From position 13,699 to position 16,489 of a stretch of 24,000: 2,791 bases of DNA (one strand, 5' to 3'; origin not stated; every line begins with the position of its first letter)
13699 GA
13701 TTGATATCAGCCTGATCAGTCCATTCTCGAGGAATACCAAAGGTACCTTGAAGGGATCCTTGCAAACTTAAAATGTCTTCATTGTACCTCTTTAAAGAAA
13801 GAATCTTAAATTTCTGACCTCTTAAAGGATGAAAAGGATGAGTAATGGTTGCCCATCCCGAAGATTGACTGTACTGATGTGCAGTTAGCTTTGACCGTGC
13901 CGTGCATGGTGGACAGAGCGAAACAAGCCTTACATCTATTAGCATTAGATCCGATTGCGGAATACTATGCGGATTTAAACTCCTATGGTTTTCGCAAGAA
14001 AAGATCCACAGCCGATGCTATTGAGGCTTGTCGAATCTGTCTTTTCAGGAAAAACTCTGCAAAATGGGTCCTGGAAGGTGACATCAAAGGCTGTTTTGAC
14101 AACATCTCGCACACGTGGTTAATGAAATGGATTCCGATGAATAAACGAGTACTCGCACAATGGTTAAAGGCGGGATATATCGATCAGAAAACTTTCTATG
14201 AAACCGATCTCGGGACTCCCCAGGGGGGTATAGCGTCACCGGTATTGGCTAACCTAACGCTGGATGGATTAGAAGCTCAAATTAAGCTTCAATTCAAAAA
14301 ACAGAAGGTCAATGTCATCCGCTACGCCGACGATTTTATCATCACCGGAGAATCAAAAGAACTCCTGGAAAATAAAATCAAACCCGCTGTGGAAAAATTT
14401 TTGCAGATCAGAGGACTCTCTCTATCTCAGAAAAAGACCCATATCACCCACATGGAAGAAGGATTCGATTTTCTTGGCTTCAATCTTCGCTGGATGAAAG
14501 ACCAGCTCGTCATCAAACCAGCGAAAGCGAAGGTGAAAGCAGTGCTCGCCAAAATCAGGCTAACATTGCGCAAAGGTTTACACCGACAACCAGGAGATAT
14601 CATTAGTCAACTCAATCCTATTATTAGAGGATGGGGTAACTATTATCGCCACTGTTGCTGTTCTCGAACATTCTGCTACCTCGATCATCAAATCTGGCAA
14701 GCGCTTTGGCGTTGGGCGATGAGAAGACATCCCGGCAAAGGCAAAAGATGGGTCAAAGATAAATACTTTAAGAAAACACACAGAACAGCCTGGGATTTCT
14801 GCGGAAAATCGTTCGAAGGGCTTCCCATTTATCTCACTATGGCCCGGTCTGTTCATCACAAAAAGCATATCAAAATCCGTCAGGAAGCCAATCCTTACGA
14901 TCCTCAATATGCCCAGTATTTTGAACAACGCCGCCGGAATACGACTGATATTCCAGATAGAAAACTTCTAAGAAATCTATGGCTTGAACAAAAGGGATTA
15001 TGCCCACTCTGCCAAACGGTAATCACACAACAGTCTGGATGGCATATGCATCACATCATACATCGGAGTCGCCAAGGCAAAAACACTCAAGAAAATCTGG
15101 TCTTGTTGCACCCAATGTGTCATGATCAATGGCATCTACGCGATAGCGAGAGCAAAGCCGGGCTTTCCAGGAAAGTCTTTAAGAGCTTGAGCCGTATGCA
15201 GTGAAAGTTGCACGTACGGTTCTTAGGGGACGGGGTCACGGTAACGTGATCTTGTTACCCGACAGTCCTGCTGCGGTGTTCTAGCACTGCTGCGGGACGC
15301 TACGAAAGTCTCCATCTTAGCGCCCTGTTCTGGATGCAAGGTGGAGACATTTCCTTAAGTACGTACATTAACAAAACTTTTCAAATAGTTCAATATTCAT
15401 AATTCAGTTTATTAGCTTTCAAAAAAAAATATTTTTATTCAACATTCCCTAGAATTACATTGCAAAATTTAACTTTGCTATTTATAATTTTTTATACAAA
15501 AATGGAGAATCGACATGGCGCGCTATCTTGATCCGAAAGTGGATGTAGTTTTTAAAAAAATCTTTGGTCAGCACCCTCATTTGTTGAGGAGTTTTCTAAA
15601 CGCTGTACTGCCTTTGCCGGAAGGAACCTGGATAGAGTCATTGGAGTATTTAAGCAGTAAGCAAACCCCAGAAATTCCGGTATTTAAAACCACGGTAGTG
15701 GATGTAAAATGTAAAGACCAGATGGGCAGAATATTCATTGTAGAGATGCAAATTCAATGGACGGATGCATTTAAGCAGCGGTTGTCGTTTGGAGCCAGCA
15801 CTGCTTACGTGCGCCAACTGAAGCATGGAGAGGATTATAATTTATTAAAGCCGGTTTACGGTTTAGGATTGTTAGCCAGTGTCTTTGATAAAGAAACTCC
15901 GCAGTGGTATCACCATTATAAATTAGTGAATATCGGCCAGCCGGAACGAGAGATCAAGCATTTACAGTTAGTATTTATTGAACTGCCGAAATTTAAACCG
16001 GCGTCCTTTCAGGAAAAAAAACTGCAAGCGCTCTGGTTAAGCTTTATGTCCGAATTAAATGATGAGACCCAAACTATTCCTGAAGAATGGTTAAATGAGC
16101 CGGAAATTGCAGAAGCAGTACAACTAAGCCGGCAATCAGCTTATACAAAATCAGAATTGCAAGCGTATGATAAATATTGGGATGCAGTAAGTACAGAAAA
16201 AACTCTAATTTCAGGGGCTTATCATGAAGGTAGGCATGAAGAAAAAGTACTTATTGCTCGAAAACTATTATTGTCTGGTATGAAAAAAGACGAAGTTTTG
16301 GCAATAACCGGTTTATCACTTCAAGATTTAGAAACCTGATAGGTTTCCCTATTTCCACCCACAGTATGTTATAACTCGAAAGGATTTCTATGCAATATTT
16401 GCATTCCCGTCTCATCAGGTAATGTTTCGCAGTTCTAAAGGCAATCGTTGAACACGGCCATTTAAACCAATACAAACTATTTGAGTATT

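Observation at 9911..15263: Mobile element nested in a mobile element: a serine-recombinase cassette interrupts the group II intron RT exactly at the conserved IPTxxDR motif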

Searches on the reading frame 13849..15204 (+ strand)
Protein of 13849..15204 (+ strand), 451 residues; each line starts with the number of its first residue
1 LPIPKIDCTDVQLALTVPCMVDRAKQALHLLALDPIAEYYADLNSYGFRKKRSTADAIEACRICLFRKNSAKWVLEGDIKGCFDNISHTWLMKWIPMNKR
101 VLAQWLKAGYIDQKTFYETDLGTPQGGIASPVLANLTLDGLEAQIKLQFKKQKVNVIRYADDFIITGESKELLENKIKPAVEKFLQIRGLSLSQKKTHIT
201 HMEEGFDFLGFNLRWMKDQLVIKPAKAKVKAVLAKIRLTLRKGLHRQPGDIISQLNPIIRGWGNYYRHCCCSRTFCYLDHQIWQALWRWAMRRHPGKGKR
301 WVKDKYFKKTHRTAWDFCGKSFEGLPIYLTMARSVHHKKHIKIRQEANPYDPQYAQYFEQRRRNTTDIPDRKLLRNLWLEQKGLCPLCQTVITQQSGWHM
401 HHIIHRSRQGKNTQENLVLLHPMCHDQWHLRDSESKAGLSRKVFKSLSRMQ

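Call 5: search_protein_families(library=pfam, proteins=[window:13849-15204:+], max_evalue=0.01)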
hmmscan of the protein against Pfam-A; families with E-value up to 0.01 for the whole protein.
window:13849-15204:+ (451 aa): 3 families
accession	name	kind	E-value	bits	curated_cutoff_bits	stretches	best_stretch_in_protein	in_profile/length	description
PF00078.32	RVT_1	-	4.5e-37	128.2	29.6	1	3-213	1-205/205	Reverse transcriptase (RNA-dependent DNA polymerase)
PF08388.16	GIIM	-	4.6e-26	91.1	23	1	229-307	1-80/80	Group II intron, maturase-specific domain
PF01844.29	HNH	-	1e-09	38.8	21.4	1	385-429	1-45/47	HNH endonuclease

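Call 40: search_protein_families(library=pfam, alignment_id=A2, max_evalue=0.001)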
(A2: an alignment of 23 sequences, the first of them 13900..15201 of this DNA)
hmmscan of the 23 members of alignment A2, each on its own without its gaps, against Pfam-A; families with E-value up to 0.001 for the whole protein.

A. member 1, window:13900-15201:+ (434 aa): 3 families
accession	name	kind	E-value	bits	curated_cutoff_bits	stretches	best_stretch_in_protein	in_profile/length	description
PF00078.32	RVT_1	-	2.3e-35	122.6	29.6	1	3-196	17-205/205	Reverse transcriptase (RNA-dependent DNA polymerase)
PF08388.16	GIIM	-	4.3e-26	91.1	23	1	212-290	1-80/80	Group II intron, maturase-specific domain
PF01844.29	HNH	-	9.2e-10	39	21.4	1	368-412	1-45/47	HNH endonuclease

B. families by the number of members that match (of 23 scanned): 6 families
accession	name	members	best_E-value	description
PF00078.32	RVT_1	23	1.1e-38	Reverse transcriptase (RNA-dependent DNA polymerase)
PF08388.16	GIIM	18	4.3e-26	Group II intron, maturase-specific domain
PF21368.3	AI2M-like_HNH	1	2.8e-16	AI2M/AI1M-like, HNH endonuclease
PF01348.27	Intron_maturas2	1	2.1e-13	Type II intron maturase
PF01844.29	HNH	1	9.2e-10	HNH endonuclease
PF00680.25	RdRP_1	1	0.00032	Viral RNA-dependent RNA polymerase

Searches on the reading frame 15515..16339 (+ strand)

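Call 5: search_protein_families(library=pfam, proteins=[window:15515-16339:+], max_evalue=0.01)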
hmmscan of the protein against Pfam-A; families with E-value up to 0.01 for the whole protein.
window:15515-16339:+ (274 aa): 2 families
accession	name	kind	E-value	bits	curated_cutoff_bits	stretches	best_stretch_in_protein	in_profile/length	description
PF12784.13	PDDEXK_2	-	1.9e-41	142.7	27.4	1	7-228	1-222/229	PD-(D/E)XK nuclease family transposase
PF22877.3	RRM_Thc1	-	0.00052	20.4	23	1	77-116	27-71/75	Thc1, RRM domain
